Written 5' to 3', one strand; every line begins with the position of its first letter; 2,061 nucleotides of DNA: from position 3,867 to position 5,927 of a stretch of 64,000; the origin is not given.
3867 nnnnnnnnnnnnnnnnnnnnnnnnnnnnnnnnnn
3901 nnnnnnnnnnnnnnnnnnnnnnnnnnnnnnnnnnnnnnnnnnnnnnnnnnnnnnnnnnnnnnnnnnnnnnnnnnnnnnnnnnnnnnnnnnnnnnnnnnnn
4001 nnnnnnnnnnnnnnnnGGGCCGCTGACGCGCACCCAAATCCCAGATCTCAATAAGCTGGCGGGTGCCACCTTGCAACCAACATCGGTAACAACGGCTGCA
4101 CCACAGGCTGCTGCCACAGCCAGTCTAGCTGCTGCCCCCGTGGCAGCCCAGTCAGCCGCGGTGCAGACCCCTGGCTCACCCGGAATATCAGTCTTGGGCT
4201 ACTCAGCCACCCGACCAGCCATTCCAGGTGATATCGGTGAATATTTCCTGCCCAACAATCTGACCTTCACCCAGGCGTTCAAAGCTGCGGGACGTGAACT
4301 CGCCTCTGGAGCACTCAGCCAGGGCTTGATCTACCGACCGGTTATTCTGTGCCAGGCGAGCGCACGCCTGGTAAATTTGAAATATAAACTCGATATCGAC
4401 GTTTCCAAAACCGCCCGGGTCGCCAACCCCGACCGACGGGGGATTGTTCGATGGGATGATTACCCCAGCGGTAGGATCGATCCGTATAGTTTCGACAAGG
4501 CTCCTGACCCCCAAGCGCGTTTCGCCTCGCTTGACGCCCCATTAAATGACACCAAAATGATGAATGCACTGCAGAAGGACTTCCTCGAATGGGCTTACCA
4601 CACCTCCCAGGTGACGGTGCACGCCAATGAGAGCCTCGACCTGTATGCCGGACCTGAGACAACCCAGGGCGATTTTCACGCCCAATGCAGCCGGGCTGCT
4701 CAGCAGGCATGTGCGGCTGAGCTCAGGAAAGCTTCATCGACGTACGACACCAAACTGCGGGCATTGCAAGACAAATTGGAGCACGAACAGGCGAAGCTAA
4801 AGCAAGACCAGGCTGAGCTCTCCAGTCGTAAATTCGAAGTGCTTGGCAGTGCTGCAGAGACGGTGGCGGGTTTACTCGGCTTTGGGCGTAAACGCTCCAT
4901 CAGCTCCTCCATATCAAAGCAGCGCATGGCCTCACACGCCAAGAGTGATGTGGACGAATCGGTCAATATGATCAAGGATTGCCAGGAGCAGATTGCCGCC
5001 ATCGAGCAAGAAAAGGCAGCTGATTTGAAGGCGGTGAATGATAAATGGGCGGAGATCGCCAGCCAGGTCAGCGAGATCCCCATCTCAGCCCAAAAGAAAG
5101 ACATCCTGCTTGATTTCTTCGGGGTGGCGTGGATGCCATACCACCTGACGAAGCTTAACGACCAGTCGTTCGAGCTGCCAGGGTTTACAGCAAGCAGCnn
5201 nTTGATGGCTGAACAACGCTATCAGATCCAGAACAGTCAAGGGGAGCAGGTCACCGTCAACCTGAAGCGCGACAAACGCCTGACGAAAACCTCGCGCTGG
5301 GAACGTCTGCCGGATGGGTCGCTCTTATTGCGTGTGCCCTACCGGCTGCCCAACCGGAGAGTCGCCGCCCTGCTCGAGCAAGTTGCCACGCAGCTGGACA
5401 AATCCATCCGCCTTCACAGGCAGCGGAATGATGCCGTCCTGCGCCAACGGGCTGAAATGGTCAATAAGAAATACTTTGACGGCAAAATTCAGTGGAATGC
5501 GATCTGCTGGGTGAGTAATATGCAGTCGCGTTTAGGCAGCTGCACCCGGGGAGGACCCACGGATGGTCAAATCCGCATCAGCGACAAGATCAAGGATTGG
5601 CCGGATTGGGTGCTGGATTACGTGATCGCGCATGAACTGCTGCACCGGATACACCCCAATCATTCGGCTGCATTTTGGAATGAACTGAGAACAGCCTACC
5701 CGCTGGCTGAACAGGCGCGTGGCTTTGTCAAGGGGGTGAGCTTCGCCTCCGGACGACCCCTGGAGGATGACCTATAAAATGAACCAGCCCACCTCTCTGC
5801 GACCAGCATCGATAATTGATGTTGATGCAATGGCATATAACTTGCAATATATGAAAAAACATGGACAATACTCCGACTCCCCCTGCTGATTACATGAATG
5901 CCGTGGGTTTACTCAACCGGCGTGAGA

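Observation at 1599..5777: Coupled operon of a lipoprotein two-HKD PLD enzyme, an 844-aa DUF853/HerA-like NTPase and a DUF45 metallohydrolase: candidate uncharacterised system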

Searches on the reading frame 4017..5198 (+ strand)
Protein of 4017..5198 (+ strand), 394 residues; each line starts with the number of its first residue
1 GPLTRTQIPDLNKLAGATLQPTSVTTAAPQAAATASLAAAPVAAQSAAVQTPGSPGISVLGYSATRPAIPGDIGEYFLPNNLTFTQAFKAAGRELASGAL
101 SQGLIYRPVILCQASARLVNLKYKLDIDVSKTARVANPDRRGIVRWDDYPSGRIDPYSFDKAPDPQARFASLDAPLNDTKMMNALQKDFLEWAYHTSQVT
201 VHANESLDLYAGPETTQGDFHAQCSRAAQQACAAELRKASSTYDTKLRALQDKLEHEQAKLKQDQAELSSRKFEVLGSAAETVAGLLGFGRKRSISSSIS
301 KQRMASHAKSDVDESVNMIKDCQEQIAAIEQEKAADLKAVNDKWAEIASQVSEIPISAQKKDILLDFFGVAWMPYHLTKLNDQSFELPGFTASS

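Call 18: search_protein_families(library=pfam, proteins=[window:4017-5198:+], max_evalue=10)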
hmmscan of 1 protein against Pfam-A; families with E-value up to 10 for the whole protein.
window:4017-5198:+ (394 aa): 7 families
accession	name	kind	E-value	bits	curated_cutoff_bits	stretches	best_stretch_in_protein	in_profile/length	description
PF18937.5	DUF5685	-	0.07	13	26.7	1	302-360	120-178/272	Family of unknown function (DUF5685)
PF03954.19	Lectin_N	-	0.84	9.9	28.3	1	234-268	85-119/140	Hepatic lectin, N-terminal domain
PF23067.1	MG280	-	0.88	9.5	27.4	1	230-354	57-173/259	Uncharacterised protein MG280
PF08614.16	ATG16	-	1.7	9.2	33.7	1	225-270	82-127/200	Autophagy protein 16 (ATG16)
PF03938.19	OmpH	-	4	8.1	32.4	1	230-269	18-58/141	Outer membrane protein (OmpH-like)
PF07889.17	DUF1664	-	5.6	7.5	34.6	1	306-354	58-106/124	Protein of unknown function (DUF1664)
PF09403.15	FadA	-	9.2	7.2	28.5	1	302-353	24-73/99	Adhesion protein FadA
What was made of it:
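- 4194..5198 (+): Family-specific C-terminal module (aa 510-844): a beta-domain plus a long antiparallel coiled-coil hairpin (aa 667-799, nt 4665-5063). No Pfam hit (call 18).
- Tried and rejected: Pfam at E up to 10 (call 18).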

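Call 45: predict_structure(alignment_id=A2)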
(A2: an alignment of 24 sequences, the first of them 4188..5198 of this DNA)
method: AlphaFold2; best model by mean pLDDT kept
length: 337 residues; sequences in the alignment: 24
mean_pLDDT: 92.0   pTM: 0.76
mean pLDDT of the five models: 92.0, 90.9, 90.8, 89.7, 89.2
residues with pLDDT >= 90: 277; 70-90: 36; 50-70: 19; < 50: 5
segments of 3 or more residues with pLDDT < 50: 231-235
pLDDT, mean of each block of 10 residues (from residue 1): 86 96 95 89 93 98 96 95 88 94 95 94 96 97 97 96 98 98 98 98 95 84 60 54 83 94 98 98 98 97 97 97 92 84
secondary structure, 60 per line:
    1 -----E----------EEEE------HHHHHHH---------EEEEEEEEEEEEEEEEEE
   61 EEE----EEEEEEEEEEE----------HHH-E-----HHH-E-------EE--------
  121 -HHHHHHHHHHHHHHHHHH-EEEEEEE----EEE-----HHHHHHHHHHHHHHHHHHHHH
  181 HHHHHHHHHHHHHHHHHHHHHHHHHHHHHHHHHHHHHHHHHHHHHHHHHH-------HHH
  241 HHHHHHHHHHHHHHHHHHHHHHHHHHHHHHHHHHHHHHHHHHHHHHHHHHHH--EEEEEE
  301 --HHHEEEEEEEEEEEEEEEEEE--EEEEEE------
elements in order: E17-20 H27-33 E43-63 E68-78 H122-139 E141-147 E152-154 H160-230 H238-292 E295-300 E306-323 E326-331
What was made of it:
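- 4194..5198 (+): Stand-alone AF2 model pLDDT 92.0, pTM 0.76 (call 45).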

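Call 50: fold_search(model_id=the predicted structure, library=pdb)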
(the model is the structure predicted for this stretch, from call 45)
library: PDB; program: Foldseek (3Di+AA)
matches with E <= 10: 747; with E <= 0.001: 0
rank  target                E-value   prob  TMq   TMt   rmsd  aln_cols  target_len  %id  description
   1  9r64_I                1.9e-02  0.60  0.24  0.14  17.4       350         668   12  CPS secretion pathway Wza-Wzc_C1 (Conf 0) (released 2026-03-04)
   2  6r1j_J                3.6e-02  0.82  0.20  0.24  15.0       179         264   17  Structure of the soluble AhlC triple head mutant of the tripartite alpha-pore forming toxin, AHL, from Aeromonas hydro (released 2019-07-10)
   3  9r68_I                4.3e-02  0.14  0.16  0.09  20.4       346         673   11  CPS secretion pathway Wza-Wzc_C1 (Conf 2) (released 2026-03-04)
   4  6h2e_P                5.1e-02  0.57  0.18  0.21  15.3       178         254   17  Structure of the soluble AhlC of the tripartite alpha-pore forming toxin, AHL, from Aeromonas hydrophila. (released 2019-07-10)
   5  6r1j_D                6.4e-02  0.44  0.17  0.20  19.6       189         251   16  Structure of the soluble AhlC triple head mutant of the tripartite alpha-pore forming toxin, AHL, from Aeromonas hydro (released 2019-07-10)
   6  8tu6_B                8.5e-02  0.38  0.20  0.25  22.0       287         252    9  CryoEM structure of PI3Kalpha (released 2023-11-15)
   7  8idc_E                9.0e-02  0.77  0.16  0.18  11.0       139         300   24  Cryo-EM structure of Mycobacterium tuberculosis FtsEX/RipC complex in peptidisc (released 2023-10-04)
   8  5c21_B                9.0e-02  0.44  0.20  0.24  19.7       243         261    8  Crystal structure of native HlyD from E. coli (released 2016-02-17)
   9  6ewy                  9.5e-02  0.99  0.30  0.46   7.8       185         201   18  RipA Peptidoglycan hydrolase (Rv1477, Mycobacterium tuberculosis) N-terminal domain (released 2018-05-02)
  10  4tko                  9.5e-02  0.54  0.22  0.23  14.8       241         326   13  Structure of the periplasmic adaptor protein EmrA (released 2014-07-09)
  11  9r6b_I                9.5e-02  0.51  0.25  0.15  22.7       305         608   10  CPS secretion pathway Wza-Wzc (Conf 4) (released 2026-03-04)
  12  5wkq_A                1.1e-01  0.89  0.26  0.43  12.3       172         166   13  2.10 A resolution structure of IpaB (residues 74-242) from Shigella flexneri (released 2018-05-16)
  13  7p3r_A                1.2e-01  0.98  0.30  0.31   7.2       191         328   15  Helical structure of the toxin MakA from Vibrio cholera (released 2022-02-23)
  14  7a0g_DDD              1.2e-01  0.69  0.23  0.24   8.8       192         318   14  Structure of the SmhB pore of the tripartite alpha-pore forming toxin, Smh, from Serratia marcescens. (released 2021-03-31)
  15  8i4w_B                1.2e-01  0.21  0.19  0.15  25.6       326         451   10  Cryo-EM structure of 5-subunit Smc5/6 head region (released 2024-06-26)
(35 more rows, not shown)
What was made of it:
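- The weak Foldseek hits for the C-module include membrane-inserting coiled-coil hairpins (AhlC, MakA, SmhB, IpaB), all at E>0.03 (call 50).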

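Call 66: search_solved_structures(query=A2, max_evalue=10)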
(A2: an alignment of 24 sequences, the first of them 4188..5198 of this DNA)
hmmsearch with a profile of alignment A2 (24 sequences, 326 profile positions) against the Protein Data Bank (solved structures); distinct sequences matched with E-value up to 10: 32.
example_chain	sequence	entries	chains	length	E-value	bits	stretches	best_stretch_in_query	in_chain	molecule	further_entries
9vpb_AJ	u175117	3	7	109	0.032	16.4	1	207-293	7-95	ATPase inhibitor, mitochondrial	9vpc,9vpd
2e50_A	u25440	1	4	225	0.053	15.7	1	243-286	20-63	Protein SET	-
9i15_Q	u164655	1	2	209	0.087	15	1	248-286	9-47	Isoform 2 of Protein SET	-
5djo_A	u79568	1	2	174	0.095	14.8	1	252-304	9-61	Kinesin-like protein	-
7mto_A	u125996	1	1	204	0.13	14.4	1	249-286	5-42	Isoform 2 of Protein SET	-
7aw7_D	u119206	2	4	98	0.2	13.8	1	227-293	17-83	BZIP domain-containing protein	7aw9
6j5i_J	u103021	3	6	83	0.24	13.5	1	233-294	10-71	ATPase inhibitor, mitochondrial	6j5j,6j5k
1ohh_H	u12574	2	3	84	0.25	13.5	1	231-293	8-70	ATPase inhibitor, mitochondrial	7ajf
2jo8_A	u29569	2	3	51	0.25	13.4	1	257-288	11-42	Serine/threonine-protein kinase 4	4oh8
4nr2_A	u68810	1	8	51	0.25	13.4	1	257-288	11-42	Serine/threonine-protein kinase 4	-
9som_A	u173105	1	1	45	0.27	13.3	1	165-196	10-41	Designed coiled coil with two distinct Terbium sites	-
1gmj_A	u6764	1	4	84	0.31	13.1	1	231-293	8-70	ATPASE INHIBITOR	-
5djn_A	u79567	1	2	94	0.7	12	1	232-304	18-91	Kinesin-like protein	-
5cwt_A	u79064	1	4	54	0.78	11.8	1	168-204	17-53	Nucleoporin NUP57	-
7zr2_A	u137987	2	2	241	0.93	11.6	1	177-286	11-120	Spike protein S2',Chimeric protein mimic of SARS-CoV-2 Spike HR1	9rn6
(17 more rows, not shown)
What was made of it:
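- Tried and rejected: PDB sequence profile search (call 66).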

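Call 78: find_homologous_proteins(query=A2, max_evalue=0.001)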
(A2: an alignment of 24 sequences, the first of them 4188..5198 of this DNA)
Query A2 (24 sequences) (337 aa, profile of the alignment): 199 proteins with E <= 0.001 among 8000 candidates; the best 120 are listed.
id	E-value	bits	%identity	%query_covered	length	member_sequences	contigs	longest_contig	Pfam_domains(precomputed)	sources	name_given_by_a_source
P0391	5.4e-109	382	53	98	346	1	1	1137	-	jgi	jgi:hypothetical protein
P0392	4.0e-108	379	52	97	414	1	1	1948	-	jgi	jgi:hypothetical protein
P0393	2.4e-106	373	53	97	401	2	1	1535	-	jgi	jgi:hypothetical protein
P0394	1.7e-105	371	51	97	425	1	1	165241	-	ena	-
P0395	1.1e-104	368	51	97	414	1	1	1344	-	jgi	jgi:hypothetical protein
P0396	2.1e-104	367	52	97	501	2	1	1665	-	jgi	jgi:hypothetical protein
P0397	2.9e-104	367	83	99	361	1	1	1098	-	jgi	jgi:hypothetical protein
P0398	6.2e-104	366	42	99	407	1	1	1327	-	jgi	jgi:hypothetical protein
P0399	6.5e-104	365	51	98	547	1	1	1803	-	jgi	jgi:hypothetical protein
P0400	1.7e-103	364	70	98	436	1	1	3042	-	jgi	jgi:hypothetical protein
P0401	3.4e-103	363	44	97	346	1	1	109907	-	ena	-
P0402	6.1e-103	362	50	98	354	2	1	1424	-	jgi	jgi:hypothetical protein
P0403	9.5e-103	362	50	99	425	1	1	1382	-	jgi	jgi:hypothetical protein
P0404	1.2e-102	361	50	96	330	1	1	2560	-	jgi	jgi:hypothetical protein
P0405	2.3e-102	360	50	97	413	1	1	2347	-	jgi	jgi:hypothetical protein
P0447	1.6e-96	341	47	95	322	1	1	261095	-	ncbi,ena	-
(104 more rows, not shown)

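Call 79: find_encoding_contigs(protein=P0401, flank=5000, max_places=2)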
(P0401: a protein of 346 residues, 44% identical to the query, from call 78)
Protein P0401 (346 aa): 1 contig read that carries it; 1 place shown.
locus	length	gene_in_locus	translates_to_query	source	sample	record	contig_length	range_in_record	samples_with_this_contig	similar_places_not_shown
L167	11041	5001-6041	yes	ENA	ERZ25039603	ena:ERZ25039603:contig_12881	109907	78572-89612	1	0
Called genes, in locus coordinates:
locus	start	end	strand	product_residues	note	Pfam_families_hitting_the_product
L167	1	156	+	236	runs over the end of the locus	-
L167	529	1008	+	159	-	-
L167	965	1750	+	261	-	-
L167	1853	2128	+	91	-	PF04542:Sigma70_r2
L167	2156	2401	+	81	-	PF08281:Sigma70_r4_2, PF04545:Sigma70_r4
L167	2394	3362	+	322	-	PF18915:DUF5667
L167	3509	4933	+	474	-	PF01935:DUF87 (weak), PF05872:HerA_C (faint), PF10412:TrwB_AAD_bind (faint)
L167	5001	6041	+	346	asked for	-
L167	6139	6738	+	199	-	PF06966:DUF1295 (weak), PF07298:NnrU, PF04191:PEMT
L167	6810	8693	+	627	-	PF12229:PG_binding_4, PF04294:VanW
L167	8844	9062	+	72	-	PF03966:Trm112p (faint)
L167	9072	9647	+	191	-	PF02985:HEAT (faint), PF13646:HEAT_2, PF03130:HEAT_PBS (weak)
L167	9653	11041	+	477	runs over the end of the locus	PF03816:LytR_cpsA_psr, PF13399:LytR_C (weak)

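Call 80: find_encoding_contigs(protein=P0447, flank=5000, max_places=2)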
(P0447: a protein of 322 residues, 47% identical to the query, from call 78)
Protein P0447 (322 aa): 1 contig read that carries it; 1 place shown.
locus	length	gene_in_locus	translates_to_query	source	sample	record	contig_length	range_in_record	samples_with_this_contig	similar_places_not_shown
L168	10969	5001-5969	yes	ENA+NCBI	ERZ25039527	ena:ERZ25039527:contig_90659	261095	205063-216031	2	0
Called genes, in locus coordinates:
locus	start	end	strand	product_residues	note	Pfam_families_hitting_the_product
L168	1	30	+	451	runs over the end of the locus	PF00144:Beta-lactamase, PF11954:DUF3471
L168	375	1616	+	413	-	PF22013:PG_1098_Fer (weak), PF18096:Thump_like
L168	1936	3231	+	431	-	PF13091:PLDc_2, PF07894:SACK1 (faint), PF00614:PLDc (faint), PF13091:PLDc_2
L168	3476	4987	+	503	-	PF01935:DUF87 (weak), PF05872:HerA_C (faint)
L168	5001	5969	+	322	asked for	-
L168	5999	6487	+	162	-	PF00300:His_Phos_1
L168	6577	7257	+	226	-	PF04203:Sortase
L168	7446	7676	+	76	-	-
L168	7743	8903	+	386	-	PF01594:AI-2E_transport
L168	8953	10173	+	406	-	PF01594:AI-2E_transport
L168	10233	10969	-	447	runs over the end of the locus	PF11638:DnaA_N, PF00308:Bac_DnaA, PF01695:IstB_IS21, PF00004:AAA (weak), PF08299:Bac_DnaA_C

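Call 87: fold_search(model_id=the predicted structure, library=viral)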
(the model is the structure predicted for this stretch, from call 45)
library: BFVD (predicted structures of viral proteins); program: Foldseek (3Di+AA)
matches with E <= 10: 941; with E <= 0.001: 0
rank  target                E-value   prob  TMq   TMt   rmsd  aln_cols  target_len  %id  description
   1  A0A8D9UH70            6.0e-03  0.99  0.28  0.35  12.3       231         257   12  Uncharacterized protein [Myoviridae sp. ctjz83]
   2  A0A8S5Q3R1            8.5e-03  0.98  0.23  0.40   7.8       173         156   10  Uncharacterized protein [Siphoviridae sp. ctLqe90]
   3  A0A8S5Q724            1.4e-02  1.00  0.32  0.39   7.5       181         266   18  Uncharacterized protein [Podoviridae sp. ctJaJ36]
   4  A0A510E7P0            1.9e-02  0.25  0.16  0.06  22.6       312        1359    8  (no name in the UniProt tables at hand)
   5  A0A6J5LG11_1          3.2e-02  0.60  0.18  0.08  22.0       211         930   14  Large polyvalent protein associated domain-containing protein [uncultured Caudovirales phage]
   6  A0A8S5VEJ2            3.5e-02  0.77  0.25  0.17  36.0       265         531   10  Receptor Binding Protein [Siphoviridae sp. ctSXZ3]
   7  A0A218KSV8            3.5e-02  0.60  0.24  0.11  22.8       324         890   10  (no name in the UniProt tables at hand)
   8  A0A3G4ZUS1            6.6e-02  0.72  0.27  0.14  19.7       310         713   12  Putative orfan [Edafosvirus sp.]
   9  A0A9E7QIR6            6.6e-02  0.51  0.23  0.12  23.2       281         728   12  (no name in the UniProt tables at hand)
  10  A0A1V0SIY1            7.0e-02  0.94  0.27  0.35  23.3       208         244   16  Uncharacterized protein [Klosneuvirus KNV1]
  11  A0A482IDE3            7.0e-02  0.85  0.25  0.23   8.4       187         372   18  Uncharacterized protein [Synechococcus phage S-B28]
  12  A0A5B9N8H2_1          7.0e-02  0.30  0.24  0.09  18.7       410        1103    8  (no name in the UniProt tables at hand)
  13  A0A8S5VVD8            7.0e-02  0.25  0.18  0.09  33.2       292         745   12  GDSL like Lipase Acylhydrolase [Ackermannviridae sp.]
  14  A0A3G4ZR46            7.4e-02  0.33  0.23  0.21  22.6       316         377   10  Uncharacterized protein [Dasosvirus sp.]
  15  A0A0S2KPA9            8.3e-02  0.99  0.29  0.21  11.4       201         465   11  53 kDa protein [Penicillium aurantiogriseum fusarivirus 1]
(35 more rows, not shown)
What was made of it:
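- Tried and rejected: Foldseek against PDB (call 50) and BFVD (call 87).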

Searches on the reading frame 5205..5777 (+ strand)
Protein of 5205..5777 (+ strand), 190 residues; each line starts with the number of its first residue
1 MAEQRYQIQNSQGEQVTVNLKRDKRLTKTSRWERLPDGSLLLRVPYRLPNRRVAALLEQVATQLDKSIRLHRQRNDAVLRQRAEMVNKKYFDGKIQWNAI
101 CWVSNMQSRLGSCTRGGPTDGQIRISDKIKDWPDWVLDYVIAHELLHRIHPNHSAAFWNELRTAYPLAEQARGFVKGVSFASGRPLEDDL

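Call 3: search_protein_families(library=pfam, proteins=[window:5205-5777:+], max_evalue=0.01)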
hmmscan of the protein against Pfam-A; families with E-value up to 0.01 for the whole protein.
window:5205-5777:+ (190 aa): 2 families
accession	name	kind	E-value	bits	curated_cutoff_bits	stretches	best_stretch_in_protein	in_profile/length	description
PF01863.23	YgjP-like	-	2.4e-19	70.6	26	1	103-172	136-201/207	YgjP-like, metallopeptidase domain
PF10263.15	SprT-like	-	0.00022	21.5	25.6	1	81-148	3-72/108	SprT-like family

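Call 4: search_protein_families(library=padloc, proteins=[window:5205-5777:+], max_evalue=0.01)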
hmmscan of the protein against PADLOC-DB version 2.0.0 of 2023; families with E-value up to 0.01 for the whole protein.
window:5205-5777:+ (190 aa): 0 families

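Call 5: search_protein_families(library=ncbifam, proteins=[window:5205-5777:+], max_evalue=0.01)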
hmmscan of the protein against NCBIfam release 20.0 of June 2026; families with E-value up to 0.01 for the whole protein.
window:5205-5777:+ (190 aa): 0 families

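Call 12: search_solved_structures(query=window:5205-5774:+, max_evalue=1)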
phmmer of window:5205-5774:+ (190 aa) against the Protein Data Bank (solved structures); distinct sequences matched with E-value up to 1: 5.
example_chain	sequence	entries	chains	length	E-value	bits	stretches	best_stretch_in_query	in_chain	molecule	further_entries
5w63_A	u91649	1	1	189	0.0038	19.9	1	50-144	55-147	Apoptosis regulator bax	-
5jig_A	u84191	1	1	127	0.11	15.2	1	128-164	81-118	Ubiquitin and WLM domain-containing metalloprotease SPCC1442.07c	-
4jix_A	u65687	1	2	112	0.14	14.9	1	129-165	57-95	Projannalysin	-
4jiu_A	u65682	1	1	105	0.26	14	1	121-171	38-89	Proabylysin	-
5ln5_A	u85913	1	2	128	0.27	13.9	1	128-164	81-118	Ubiquitin and WLM domain-containing metalloprotease SPCC1442.07c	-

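Call 17: search_protein_families(library=phrogs, proteins=[window:5205-5777:+], max_evalue=0.01)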
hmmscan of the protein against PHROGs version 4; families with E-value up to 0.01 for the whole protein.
window:5205-5777:+ (190 aa): 0 families

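Call 54: find_homologous_proteins(query=window:5205-5774:+, max_evalue=0.00001)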
Query window:5205-5774:+ (190 aa): 441 proteins with E <= 0.00001 among 714 candidates; the best 120 are listed.
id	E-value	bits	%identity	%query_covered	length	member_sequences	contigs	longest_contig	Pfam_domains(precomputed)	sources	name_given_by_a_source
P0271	4.8e-125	432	100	100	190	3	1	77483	PF01863.24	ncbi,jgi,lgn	jgi:predicted metal-dependent hydrolase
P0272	1.8e-114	398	92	100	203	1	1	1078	PF01863.24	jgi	jgi:predicted metal-dependent hydrolase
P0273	8.0e-114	396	91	100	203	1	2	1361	PF01863.24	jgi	jgi:predicted metal-dependent hydrolase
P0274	1.0e-111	389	88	100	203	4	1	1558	PF01863.24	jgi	jgi:predicted metal-dependent hydrolase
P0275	1.6e-111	388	88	100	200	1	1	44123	PF01863.24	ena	-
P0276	3.3e-111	387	88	100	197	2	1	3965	PF01863.24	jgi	jgi:hypothetical protein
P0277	1.6e-110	385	88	100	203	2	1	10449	PF01863.24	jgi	jgi:predicted metal-dependent hydrolase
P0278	2.5e-110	384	88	100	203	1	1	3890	PF01863.24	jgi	jgi:predicted metal-dependent hydrolase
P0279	2.3e-109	381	88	100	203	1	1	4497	PF01863.24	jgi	jgi:predicted metal-dependent hydrolase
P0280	2.6e-109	381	88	100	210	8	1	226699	PF01863.24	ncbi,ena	-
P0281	1.3e-108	379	86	100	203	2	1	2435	PF01863.24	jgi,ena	-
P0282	3.3e-108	377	85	100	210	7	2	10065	PF01863.24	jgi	jgi:predicted metal-dependent hydrolase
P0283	6.3e-107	373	86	99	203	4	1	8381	PF01863.24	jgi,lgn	jgi:predicted metal-dependent hydrolase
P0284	3.9e-106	371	85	99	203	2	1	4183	PF01863.24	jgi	jgi:predicted metal-dependent hydrolase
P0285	4.2e-106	370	85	99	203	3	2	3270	PF01863.24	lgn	-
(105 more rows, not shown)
